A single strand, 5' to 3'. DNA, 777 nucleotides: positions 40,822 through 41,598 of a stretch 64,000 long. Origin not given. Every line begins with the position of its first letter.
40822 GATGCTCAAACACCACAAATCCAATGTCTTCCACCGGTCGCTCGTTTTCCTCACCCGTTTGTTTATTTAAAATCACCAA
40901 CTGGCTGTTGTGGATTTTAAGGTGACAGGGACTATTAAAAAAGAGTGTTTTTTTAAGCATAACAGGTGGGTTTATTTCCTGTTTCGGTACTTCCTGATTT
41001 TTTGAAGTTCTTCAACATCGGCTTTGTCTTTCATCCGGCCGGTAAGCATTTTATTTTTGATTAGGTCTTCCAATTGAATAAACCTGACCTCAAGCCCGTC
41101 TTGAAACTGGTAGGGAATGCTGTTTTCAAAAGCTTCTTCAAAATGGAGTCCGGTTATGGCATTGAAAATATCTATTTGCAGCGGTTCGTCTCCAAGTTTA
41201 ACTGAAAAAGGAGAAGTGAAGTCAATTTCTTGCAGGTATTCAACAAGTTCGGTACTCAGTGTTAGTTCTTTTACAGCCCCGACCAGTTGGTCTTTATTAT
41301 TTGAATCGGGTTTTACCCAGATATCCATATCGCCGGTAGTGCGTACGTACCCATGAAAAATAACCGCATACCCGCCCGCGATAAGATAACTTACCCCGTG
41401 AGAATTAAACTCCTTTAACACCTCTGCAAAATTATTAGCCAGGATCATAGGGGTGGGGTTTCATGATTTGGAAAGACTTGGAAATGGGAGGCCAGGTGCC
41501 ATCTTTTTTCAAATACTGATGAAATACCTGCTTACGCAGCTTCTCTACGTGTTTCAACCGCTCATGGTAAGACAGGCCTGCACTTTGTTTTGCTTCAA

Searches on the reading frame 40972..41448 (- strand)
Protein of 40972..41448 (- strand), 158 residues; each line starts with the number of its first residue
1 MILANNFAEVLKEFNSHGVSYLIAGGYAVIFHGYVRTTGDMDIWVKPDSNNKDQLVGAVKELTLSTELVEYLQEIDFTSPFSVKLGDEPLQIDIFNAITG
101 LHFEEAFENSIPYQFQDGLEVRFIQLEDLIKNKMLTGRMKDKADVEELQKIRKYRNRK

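Call 3: search_protein_families(library=pfam, proteins=[window:40972-41448:-], max_evalue=1)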
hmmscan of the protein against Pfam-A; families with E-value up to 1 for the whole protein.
window:40972-41448:- (158 aa): 3 families
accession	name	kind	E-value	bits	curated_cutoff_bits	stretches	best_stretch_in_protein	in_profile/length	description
PF09970.15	DUF2204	-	8.3e-09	35.8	20.3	1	5-155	3-148/181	Nucleotidyl transferase of unknown function (DUF2204)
PF19502.5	DUF6036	-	6e-06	26.6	23.6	1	15-147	16-117/164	Nucleotidyltransferase of unknown function (DUF6036)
PF10706.15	Aminoglyc_resit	-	0.011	16.3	21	1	8-79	3-74/149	Aminoglycoside-2''-adenylyltransferase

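Call 4: search_protein_families(library=ncbifam, proteins=[window:40972-41448:-], max_evalue=1)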
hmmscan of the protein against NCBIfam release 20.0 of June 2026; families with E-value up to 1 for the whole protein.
window:40972-41448:- (158 aa): 0 families

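Call 5: search_protein_families(library=padloc, proteins=[window:40972-41448:-], max_evalue=1)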
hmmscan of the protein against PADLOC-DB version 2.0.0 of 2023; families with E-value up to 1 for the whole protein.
window:40972-41448:- (158 aa): 1 family
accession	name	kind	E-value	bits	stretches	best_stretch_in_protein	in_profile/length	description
PDLC02288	AbiEii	-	0.006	13.5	1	32-63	66-96/294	AbiEii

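Call 9: find_homologous_proteins(query=window:40972-41448:-, max_evalue=0.001)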
Query window:40972-41448:- (158 aa): 811 proteins with E <= 0.001 among 830 candidates; the best 120 are listed.
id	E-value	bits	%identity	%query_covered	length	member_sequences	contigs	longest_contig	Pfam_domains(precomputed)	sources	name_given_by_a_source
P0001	1.7e-90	319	92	100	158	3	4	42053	PF09970.16,PF19502.6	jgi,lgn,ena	jgi:predicted nucleotidyltransferase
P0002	2.2e-90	318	92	100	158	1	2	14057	PF09970.16,PF19502.6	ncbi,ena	-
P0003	6.4e-83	294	84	99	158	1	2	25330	PF09970.16,PF19502.6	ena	-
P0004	8.4e-75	268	74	100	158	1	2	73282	PF09970.16,PF19502.6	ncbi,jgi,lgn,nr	ncbi:MAG: hypothetical protein EA359_07840 [Balneolaceae bacterium]|nr:MAG: hypothetical protein EA3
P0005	2.5e-66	240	69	97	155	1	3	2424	PF19502.6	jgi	-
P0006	1.7e-64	234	70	98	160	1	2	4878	PF19502.6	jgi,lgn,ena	-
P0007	5.1e-64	233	68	99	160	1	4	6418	PF09970.16,PF19502.6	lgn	-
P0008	1.2e-63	232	67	99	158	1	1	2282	PF19502.6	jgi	jgi:predicted nucleotidyltransferase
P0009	6.3e-63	229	66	100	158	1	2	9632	PF09970.16,PF19502.6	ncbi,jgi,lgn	-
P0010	2.1e-62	228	64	100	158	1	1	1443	PF19502.6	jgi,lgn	-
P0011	2.3e-62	228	67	99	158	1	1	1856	PF19502.6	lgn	-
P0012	4.4e-62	227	66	99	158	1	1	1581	PF19502.6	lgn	-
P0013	8.5e-62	226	63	100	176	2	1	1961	PF09970.16,PF19502.6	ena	-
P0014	1.6e-61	225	65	100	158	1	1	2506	PF09970.16,PF19502.6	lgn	-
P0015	1.1e-60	222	66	96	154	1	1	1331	PF09970.16,PF19502.6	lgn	-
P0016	1.7e-59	218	63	99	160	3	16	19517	PF19502.6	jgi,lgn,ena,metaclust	jgi:predicted nucleotidyltransferase|metaclust:\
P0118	1.5e-33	134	45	99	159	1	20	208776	PF19502.6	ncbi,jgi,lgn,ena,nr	ncbi:MAG: DUF6036 family nucleotidyltransferase [Saprospiraceae bacterium]|jgi:predicted nucleotidyl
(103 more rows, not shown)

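Call 10: find_encoding_contigs(protein=P0004, flank=8000, max_places=4)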
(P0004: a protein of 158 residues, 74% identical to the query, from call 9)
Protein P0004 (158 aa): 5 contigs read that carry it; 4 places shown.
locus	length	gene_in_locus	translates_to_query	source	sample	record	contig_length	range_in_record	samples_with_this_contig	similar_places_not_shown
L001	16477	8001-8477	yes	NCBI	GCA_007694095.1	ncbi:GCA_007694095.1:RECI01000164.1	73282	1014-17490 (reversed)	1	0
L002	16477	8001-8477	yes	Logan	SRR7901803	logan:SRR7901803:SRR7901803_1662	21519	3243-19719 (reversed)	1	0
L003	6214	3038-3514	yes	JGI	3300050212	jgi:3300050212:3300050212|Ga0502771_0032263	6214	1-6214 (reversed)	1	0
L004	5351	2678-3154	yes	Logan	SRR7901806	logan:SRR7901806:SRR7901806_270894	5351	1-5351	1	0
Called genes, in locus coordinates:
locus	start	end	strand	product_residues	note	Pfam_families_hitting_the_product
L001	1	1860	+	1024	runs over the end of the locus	PF05170:AsmA, PF05359:DUF748, PF13116:YhdP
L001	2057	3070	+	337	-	PF21522:MreB-like_C (faint)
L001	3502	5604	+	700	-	-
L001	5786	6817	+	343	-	PF01790:LGT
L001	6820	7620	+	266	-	PF19458:DUF5995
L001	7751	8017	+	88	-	-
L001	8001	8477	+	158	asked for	PF09970:DUF2204 (weak), PF19502:DUF6036 (faint)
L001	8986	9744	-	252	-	-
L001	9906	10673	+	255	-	PF17131:TP_0789-like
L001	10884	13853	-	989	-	PF26550:Tricorn_2nd (faint), PF26549:Tricorn_N, PF01103:Omp85 (faint)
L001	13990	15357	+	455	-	PF05036:SPOR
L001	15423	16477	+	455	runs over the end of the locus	PF03448:MgtE_N, PF00571:CBS, PF01769:MgtE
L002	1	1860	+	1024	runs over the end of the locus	PF05170:AsmA, PF05359:DUF748, PF13116:YhdP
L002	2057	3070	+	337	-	PF21522:MreB-like_C (faint)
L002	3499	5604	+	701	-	-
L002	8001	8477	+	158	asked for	PF09970:DUF2204 (weak), PF19502:DUF6036 (faint)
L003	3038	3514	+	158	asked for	PF09970:DUF2204 (weak), PF19502:DUF6036 (faint)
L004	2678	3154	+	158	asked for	PF09970:DUF2204 (weak), PF19502:DUF6036 (faint)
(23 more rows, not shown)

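Call 11: find_encoding_contigs(protein=P0001, flank=8000, max_places=4)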
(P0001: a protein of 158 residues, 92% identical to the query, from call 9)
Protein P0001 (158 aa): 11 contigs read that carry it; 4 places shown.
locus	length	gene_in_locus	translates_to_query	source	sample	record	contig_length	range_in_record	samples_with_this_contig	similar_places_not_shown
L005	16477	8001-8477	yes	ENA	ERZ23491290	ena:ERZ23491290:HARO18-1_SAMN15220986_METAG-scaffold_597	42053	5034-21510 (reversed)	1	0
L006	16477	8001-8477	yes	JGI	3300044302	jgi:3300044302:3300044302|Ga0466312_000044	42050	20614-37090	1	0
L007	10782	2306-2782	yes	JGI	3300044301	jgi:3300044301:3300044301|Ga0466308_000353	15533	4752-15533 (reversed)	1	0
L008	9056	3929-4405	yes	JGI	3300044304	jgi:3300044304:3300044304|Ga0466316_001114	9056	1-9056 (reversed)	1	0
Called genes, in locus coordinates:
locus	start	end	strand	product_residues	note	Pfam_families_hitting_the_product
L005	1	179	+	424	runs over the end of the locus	PF00709:Adenylsucc_synt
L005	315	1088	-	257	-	PF19798:Sulfotransfer_5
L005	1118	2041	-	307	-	PF01063:Aminotran_4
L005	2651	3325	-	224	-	PF00970:FAD_binding_6 (weak), PF08022:FAD_binding_8 (faint), PF00175:NAD_binding_1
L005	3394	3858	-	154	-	PF12680:SnoaL_2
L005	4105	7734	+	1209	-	PF13395:HNH_4, PF18541:RuvC_III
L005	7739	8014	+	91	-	-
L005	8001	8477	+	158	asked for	PF09970:DUF2204, PF19502:DUF6036 (weak)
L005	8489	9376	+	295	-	PF01867:Cas_Cas1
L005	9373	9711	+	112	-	PF09827:CRISPR_Cas2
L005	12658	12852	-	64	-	-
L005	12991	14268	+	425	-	PF00989:PAS, PF13426:PAS_9, PF08447:PAS_3, PF07536:HWE_HK (weak), PF07568:HisKA_2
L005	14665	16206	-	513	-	PF00474:SSF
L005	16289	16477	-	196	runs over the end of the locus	PF01725:Ham1p_like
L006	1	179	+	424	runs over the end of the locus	PF00709:Adenylsucc_synt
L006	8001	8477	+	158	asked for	PF09970:DUF2204, PF19502:DUF6036 (weak)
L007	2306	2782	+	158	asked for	PF09970:DUF2204, PF19502:DUF6036 (weak)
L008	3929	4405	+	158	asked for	PF09970:DUF2204, PF19502:DUF6036 (weak)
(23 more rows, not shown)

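Call 12: search_solved_structures(query=window:40972-41448:-, max_evalue=10, show_alignments=2)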
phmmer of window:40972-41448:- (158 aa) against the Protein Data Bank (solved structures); distinct sequences matched with E-value up to 10: 1.
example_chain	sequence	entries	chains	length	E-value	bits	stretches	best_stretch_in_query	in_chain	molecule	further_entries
9lh4_A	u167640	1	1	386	1.3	12.4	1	74-115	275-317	Peptidyl-prolyl cis-trans isomerase CYP37, chloroplastic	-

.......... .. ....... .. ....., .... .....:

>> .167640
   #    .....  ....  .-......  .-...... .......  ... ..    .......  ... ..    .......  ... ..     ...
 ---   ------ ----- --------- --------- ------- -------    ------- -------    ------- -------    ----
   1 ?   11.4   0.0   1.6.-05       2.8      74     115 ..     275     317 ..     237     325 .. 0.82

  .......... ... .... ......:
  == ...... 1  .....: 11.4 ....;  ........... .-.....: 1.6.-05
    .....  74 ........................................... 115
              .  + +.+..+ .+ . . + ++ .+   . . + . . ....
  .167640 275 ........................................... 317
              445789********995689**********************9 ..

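Call 15: find_related_loci(query=A1, collection=genome_contigs, flank=7000)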
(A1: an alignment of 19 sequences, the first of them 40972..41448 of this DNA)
Query A1 (158 aa) in genome_contigs; peptide patterns used: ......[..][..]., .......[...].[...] (x = any residue, [..] = any of these).
599 stretches matched a pattern (row limit reached: there are more); 580 encode a relative of the query (tblastn E <= 1e-3); the best 80 are kept; 80 distinct loci.
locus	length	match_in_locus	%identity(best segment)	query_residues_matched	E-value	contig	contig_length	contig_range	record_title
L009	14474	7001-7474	74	1-158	3e-81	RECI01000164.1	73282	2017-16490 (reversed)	MAG: Balneolaceae bacterium isolate DLM2.Bin24 NODE_239_length_73282_cov_19.9295, whole genome shotgun sequence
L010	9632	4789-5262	66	1-158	1e-69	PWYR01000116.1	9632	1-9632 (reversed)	MAG: Ignavibacteriales bacterium isolate T3Sed10_143 T3-Sed10-C17573, whole genome shotgun sequence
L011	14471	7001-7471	59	3-157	1e-59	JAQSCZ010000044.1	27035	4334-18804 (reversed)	MAG: bacterium isolate U-2019 MAG006 NODE_217_length_27035_cov_8.387917, whole genome shotgun sequence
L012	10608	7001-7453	57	2-151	5e-57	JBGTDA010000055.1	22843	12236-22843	MAG: Rhodonellum sp. isolate JTS-RE132 k141_12096447, whole genome shotgun sequence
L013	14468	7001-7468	54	3-158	7e-56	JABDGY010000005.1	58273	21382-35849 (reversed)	MAG: Bacteroidetes bacterium isolate BWOrgControl_Nextera44_MAG5 3300021027.a:Ga0206836_10013, whole genome shotgun sequ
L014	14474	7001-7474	53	1-158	6e-55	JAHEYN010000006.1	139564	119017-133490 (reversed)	MAG: Bacteroidetes bacterium isolate nzgw129 NODE_15_length_139565_cov_4.598534, whole genome shotgun sequence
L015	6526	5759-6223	51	1-155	3e-48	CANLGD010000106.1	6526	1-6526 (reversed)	MAG: Flavobacteriia bacterium isolate ZE-15may19-211 genome assembly, contig: ZE-15May19-c26004, whole genome shotgun se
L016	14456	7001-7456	50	1-152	1e-47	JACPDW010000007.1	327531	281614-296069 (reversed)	MAG: Flavobacteriia bacterium isolate NC_groundwater_319_Ag_B-0.1um_30_14 GD18-4_B1_scaffold_19656, whole genome shotgun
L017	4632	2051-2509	42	2-155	2e-40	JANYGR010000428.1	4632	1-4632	MAG: Bacteroidetes bacterium isolate 341R_metabinner_52 341R_k141_598911, whole genome shotgun sequence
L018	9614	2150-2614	43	2-157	6e-40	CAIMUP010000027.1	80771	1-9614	MAG: uncultured Bacteroidetes bacterium isolate Umea1_bin-1585 genome assembly, contig: bin-1585:027/143, whole genome s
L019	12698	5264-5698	49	10-155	2e-39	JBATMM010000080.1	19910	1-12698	MAG: Saprospiraceae bacterium isolate MFD10527_ilm_asm_bin13 k127_25079, whole genome shotgun sequence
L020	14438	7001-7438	45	10-155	7e-39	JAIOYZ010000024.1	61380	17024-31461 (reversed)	MAG: Bacteroidia bacterium isolate Tobar12.5m-G26 Tobar12-5m-20mill-C112, whole genome shotgun sequence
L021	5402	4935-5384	44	9-158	4e-39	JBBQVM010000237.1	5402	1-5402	MAG: Bacteroidia bacterium isolate Co_metawrap_1996 Cmw_1996_k141_29733451_length_5402_cov_8.0000, whole genome shotgun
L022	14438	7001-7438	43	8-153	4e-39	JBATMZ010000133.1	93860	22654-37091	MAG: Saprospiraceae bacterium isolate MFD10487_ilm_asm_bin5 k127_192440, whole genome shotgun sequence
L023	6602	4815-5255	47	9-155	2e-38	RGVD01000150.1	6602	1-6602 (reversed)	MAG: Bacteroidetes bacterium isolate WB9_2_304 contig_100_149, whole genome shotgun sequence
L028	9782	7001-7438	41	9-155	7e-38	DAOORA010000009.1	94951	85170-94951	MAG TPA_asm: Bacteroidales bacterium isolate AMR_MDS_2557 NODE_219_length_94951_cov_24.564755, whole genome shotgun sequ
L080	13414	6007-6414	43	19-155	4e-34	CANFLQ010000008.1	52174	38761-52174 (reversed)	MAG: Bacteroidetes bacterium isolate Jr-11dec17-86 genome assembly, contig: Jr-11dec17-C155, whole genome shotgun sequen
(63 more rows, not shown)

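Call 42: predict_structure(alignment_id=A1)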
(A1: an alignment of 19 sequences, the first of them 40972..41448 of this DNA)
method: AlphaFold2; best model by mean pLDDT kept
length: 158 residues; sequences in the alignment: 19
mean_pLDDT: 87.1   pTM: 0.84
mean pLDDT of the five models: 87.1, 86.9, 85.6, 84.6, 75.4
residues with pLDDT >= 90: 72; 70-90: 72; 50-70: 14; < 50: 0
segments of 3 or more residues with pLDDT < 50: none
pLDDT, mean of each block of 10 residues (from residue 1): 76 96 90 77 94 93 83 89 82 91 96 90 94 76 84 83
secondary structure, 60 per line:
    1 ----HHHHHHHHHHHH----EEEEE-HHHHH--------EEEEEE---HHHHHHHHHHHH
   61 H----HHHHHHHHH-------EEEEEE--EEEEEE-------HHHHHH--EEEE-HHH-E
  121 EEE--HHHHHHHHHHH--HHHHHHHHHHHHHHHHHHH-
elements in order: H5-16 E21-25 H27-31 E40-45 H49-61 H66-74 E82-87 E90-95 H103-108 E111-114 E120-123 H126-136 H139-157

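Call 45: fold_search(model_id=the predicted structure, library=pdb)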
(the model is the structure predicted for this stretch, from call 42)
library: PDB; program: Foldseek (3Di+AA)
matches with E <= 10: 356; with E <= 0.001: 4
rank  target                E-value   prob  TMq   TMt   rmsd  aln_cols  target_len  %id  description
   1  8an5_B                3.6e-05  1.00  0.67  0.58   4.8       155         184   22  MenAT1 toxin-antitoxin complex (rv0078a-rv0078b) from Mycobacterium tuberculosis H37Rv (released 2023-08-02)
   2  8an5_A                2.0e-04  1.00  0.62  0.51   6.5       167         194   18  MenAT1 toxin-antitoxin complex (rv0078a-rv0078b) from Mycobacterium tuberculosis H37Rv (released 2023-08-02)
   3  8an4_B                5.0e-04  1.00  0.66  0.56   4.7       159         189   21  MenT1 toxin (rv0078a) from Mycobacterium tuberculosis H37Rv (released 2023-08-02)
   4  2ewr                  5.0e-04  1.00  0.53  0.54   6.0       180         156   13  Crystal structure of a putative nucleotidyltransferase (tm1012) from Thermotoga maritima at 1.60 A resolution (released 2005-12-06)
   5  2fcl                  1.2e-03  1.00  0.57  0.57   5.9       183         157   13  Crystal structure of a putative nucleotidyltransferase (tm1012) from Thermotoga maritima at 1.35 A resolution (released 2006-03-14)
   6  8rr5                  1.7e-03  1.00  0.54  0.49   8.3       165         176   18  MenT1 toxin (rv0078a) from Mycobacterium tuberculosis H37Rv, phosphorylated at T39 (released 2024-09-11)
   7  8an4_A                1.9e-03  1.00  0.61  0.51   7.6       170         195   20  MenT1 toxin (rv0078a) from Mycobacterium tuberculosis H37Rv (released 2023-08-02)
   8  4wqk                  4.2e-03  1.00  0.56  0.52   7.1       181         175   16  Crystal structure of aminoglycoside nucleotidylyltransferase ANT(2")-Ia, apo form (released 2014-11-12)
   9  5kqj_MODEL_1_A        5.6e-03  1.00  0.51  0.45   7.9       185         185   16  Solution Structure of Antibiotic-Resistance Factor ANT(2'')-Ia Reveals Substrate-Regulated Conformation Dynami (released 2017-07-12)
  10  5cfu                  5.9e-03  0.99  0.49  0.46   8.3       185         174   15  Crystal Structure of ANT(2")-Ia in complex with adenylyl-2"-tobramycin (released 2016-07-20)
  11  5cfs                  6.3e-03  1.00  0.53  0.48   7.6       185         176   15  Crystal Structure of ANT(2")-Ia in complex with AMPCPP and tobramycin (released 2016-03-16)
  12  4hx0                  8.0e-03  1.00  0.59  0.58   9.2       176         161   13  Crystal structure of a putative nucleotidyltransferase (TM1012) from Thermotoga maritima at 1.87 A resolution (released 2013-09-11)
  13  4xje                  1.4e-02  0.99  0.48  0.45   8.1       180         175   16  CRYSTAL STRUCTURE OF ANT(2") IN COMPLEX WITH AMP AND TOBRAMYCIN (released 2016-01-20)
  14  3wfs_C                9.4e-02  0.38  0.30  0.13   6.2       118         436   12  tRNA processing enzyme complex 3 (released 2014-01-01)
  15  3wfq_E                1.1e-01  0.41  0.33  0.15   7.6       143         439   13  tRNA processing enzyme complex 1 (released 2014-01-01)
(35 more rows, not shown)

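Call 53: search_solved_structures(query=A1, max_evalue=10, show_alignments=4)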
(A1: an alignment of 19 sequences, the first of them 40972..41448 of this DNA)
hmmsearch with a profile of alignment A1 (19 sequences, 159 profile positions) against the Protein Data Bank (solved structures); distinct sequences matched with E-value up to 10: 12.
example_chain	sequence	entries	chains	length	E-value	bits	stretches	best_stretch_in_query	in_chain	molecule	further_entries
3f85_A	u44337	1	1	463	0.00068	23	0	68-101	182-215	homo trimeric fusion of CFA/I fimbrial subunits B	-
8an4_A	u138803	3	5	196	0.0033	20.8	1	11-148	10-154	Bacterial toxin | Nucleotidyl transferase AbiEii/AbiGii toxin family protein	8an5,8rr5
3f84_A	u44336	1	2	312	0.063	16.6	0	68-102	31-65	CFA/I fimbrial subunit B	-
8sv9_A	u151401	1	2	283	0.08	16.3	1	19-76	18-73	Serine/threonine-protein kinase ULK1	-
9se8_A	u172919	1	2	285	0.081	16.2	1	19-76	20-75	Serine/threonine-protein kinase ULK1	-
4wno_A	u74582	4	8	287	0.082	16.2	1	19-76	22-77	Serine/threonine-protein kinase ULK1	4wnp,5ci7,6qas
4fo1_A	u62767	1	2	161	0.25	14.7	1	9-68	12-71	Lincosamide resistance protein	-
4wh5_A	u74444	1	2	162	0.25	14.7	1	9-68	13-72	Lincosamide resistance protein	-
8p5h_A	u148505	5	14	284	0.28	14.5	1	19-76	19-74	Serine/threonine-protein kinase ULK1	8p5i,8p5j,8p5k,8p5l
8p5g_A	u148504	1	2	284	0.28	14.5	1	19-76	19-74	Serine/threonine-protein kinase ULK1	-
9f32_A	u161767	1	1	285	0.29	14.5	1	19-76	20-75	Serine/threonine-protein kinase ULK1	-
6mnh_A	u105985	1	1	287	0.29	14.4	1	19-76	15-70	Serine/threonine-protein kinase ULK1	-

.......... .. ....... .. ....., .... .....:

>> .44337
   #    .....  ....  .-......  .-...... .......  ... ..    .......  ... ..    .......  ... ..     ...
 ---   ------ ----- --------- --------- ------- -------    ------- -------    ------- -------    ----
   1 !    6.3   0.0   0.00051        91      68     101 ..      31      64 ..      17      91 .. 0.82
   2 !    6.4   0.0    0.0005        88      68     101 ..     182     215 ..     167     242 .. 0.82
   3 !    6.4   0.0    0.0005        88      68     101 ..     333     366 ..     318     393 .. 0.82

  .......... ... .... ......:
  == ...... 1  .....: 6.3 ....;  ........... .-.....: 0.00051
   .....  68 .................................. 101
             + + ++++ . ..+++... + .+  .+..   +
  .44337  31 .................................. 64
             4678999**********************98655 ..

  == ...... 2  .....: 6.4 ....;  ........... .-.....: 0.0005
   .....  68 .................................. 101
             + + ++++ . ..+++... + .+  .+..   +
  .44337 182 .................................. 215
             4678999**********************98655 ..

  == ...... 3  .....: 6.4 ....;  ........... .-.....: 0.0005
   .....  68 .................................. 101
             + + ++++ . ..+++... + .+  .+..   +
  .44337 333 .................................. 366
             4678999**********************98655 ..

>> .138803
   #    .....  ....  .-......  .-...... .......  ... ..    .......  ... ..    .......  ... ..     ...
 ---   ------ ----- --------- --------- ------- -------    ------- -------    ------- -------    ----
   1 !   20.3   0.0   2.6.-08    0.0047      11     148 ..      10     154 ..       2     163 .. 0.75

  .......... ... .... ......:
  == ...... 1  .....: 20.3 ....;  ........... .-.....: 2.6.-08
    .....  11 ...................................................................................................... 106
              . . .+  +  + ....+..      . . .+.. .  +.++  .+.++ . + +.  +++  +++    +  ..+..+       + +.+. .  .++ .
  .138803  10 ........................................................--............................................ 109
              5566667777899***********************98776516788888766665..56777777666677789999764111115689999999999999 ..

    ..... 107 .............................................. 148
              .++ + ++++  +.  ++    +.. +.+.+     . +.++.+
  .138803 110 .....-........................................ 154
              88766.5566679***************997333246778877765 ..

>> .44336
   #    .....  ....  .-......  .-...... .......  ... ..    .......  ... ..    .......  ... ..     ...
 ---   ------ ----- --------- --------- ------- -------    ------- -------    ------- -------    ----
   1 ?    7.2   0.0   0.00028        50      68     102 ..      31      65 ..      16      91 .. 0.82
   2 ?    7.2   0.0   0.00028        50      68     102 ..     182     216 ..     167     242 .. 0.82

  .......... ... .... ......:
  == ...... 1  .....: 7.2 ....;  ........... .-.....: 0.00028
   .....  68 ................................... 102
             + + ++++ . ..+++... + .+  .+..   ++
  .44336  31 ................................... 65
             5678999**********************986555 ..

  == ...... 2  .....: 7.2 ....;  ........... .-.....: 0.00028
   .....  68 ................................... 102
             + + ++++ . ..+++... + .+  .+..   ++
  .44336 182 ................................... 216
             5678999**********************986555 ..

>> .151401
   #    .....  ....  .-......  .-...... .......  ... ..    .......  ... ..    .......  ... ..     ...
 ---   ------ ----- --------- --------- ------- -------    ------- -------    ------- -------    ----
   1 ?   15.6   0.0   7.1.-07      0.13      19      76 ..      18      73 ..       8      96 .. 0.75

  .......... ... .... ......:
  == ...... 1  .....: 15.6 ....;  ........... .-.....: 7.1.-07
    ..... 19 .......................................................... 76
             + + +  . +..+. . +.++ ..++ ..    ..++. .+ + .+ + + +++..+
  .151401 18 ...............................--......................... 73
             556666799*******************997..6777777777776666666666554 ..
